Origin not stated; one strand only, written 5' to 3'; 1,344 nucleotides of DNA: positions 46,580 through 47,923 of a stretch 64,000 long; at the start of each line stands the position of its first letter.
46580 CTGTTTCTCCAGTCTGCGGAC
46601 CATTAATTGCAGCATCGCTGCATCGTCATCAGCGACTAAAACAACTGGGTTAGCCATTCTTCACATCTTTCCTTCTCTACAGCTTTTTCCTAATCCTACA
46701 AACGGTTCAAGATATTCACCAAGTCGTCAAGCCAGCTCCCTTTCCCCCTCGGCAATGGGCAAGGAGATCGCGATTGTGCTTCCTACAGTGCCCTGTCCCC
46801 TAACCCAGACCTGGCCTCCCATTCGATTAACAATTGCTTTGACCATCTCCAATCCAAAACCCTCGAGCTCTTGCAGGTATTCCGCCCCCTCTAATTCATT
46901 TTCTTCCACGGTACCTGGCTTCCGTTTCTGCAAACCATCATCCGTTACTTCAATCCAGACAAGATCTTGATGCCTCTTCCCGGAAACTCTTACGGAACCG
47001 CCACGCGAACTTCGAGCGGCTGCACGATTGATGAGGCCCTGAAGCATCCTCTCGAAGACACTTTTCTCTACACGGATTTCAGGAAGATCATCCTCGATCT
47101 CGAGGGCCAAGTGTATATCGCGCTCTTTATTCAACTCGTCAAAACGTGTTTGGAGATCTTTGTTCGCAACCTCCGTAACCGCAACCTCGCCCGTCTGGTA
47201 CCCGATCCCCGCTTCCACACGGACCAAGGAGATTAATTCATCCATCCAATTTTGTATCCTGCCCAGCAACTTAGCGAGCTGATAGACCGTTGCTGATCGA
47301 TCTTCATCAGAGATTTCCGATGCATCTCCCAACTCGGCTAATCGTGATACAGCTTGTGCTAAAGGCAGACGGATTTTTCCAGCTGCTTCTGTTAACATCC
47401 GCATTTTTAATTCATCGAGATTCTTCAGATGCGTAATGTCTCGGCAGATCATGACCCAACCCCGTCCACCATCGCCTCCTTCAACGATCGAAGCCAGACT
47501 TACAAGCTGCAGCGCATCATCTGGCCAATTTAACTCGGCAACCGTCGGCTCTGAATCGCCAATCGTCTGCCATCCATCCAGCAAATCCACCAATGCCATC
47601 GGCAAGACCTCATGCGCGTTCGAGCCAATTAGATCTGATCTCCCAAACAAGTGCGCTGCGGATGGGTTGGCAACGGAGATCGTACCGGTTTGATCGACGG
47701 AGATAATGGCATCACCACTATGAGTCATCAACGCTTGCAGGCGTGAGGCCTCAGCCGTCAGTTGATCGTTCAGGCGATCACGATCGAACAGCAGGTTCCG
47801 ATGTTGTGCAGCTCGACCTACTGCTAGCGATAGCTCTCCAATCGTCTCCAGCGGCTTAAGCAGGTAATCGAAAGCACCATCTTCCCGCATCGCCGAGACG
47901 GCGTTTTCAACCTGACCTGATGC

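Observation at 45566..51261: One-kinase / three-receiver operon (including a GGDEF cyclase) translationally coupled to the adhesin gene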

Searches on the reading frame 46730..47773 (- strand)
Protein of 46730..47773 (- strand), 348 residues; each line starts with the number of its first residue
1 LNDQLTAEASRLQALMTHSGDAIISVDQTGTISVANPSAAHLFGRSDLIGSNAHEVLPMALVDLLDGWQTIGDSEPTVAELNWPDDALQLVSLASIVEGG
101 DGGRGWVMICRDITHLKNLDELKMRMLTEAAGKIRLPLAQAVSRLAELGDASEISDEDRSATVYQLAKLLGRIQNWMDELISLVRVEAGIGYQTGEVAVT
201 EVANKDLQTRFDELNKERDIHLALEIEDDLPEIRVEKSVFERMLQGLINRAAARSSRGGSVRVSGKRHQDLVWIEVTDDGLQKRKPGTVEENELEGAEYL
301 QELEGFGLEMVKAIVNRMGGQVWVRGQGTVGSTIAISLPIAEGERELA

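Call 75: search_solved_structures(query=window:46730-47773:-, max_evalue=0.00001, show_alignments=2)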
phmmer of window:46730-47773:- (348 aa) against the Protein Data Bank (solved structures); distinct sequences matched with E-value up to 0.00001: 8.
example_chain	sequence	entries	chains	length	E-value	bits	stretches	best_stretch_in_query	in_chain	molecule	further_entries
4i5s_A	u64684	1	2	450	5.3e-12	48.8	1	3-340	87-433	Putative histidine kinase CovS; VicK-like protein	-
4u7n_A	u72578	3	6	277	3.6e-10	42.8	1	111-345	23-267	Histidine protein kinase sensor protein | Histidine kinase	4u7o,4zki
5c93_A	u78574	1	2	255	5.6e-10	42.1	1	112-345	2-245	Histidine kinase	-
4q20_A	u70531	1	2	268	9.3e-08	34.9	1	117-340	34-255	Sensor protein DivL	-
9jfj_A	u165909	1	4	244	6.3e-07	32.1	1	131-340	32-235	Sensor histidine kinase ZraS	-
4mn5_A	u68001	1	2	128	5.9e-06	28.9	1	7-119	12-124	Sensor protein kinase WalK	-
3sl2_A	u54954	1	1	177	6.4e-06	28.8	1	210-344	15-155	Sensor histidine kinase yycG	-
7duc_A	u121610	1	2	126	9e-06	28.3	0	7-116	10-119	Sensor protein kinase WalK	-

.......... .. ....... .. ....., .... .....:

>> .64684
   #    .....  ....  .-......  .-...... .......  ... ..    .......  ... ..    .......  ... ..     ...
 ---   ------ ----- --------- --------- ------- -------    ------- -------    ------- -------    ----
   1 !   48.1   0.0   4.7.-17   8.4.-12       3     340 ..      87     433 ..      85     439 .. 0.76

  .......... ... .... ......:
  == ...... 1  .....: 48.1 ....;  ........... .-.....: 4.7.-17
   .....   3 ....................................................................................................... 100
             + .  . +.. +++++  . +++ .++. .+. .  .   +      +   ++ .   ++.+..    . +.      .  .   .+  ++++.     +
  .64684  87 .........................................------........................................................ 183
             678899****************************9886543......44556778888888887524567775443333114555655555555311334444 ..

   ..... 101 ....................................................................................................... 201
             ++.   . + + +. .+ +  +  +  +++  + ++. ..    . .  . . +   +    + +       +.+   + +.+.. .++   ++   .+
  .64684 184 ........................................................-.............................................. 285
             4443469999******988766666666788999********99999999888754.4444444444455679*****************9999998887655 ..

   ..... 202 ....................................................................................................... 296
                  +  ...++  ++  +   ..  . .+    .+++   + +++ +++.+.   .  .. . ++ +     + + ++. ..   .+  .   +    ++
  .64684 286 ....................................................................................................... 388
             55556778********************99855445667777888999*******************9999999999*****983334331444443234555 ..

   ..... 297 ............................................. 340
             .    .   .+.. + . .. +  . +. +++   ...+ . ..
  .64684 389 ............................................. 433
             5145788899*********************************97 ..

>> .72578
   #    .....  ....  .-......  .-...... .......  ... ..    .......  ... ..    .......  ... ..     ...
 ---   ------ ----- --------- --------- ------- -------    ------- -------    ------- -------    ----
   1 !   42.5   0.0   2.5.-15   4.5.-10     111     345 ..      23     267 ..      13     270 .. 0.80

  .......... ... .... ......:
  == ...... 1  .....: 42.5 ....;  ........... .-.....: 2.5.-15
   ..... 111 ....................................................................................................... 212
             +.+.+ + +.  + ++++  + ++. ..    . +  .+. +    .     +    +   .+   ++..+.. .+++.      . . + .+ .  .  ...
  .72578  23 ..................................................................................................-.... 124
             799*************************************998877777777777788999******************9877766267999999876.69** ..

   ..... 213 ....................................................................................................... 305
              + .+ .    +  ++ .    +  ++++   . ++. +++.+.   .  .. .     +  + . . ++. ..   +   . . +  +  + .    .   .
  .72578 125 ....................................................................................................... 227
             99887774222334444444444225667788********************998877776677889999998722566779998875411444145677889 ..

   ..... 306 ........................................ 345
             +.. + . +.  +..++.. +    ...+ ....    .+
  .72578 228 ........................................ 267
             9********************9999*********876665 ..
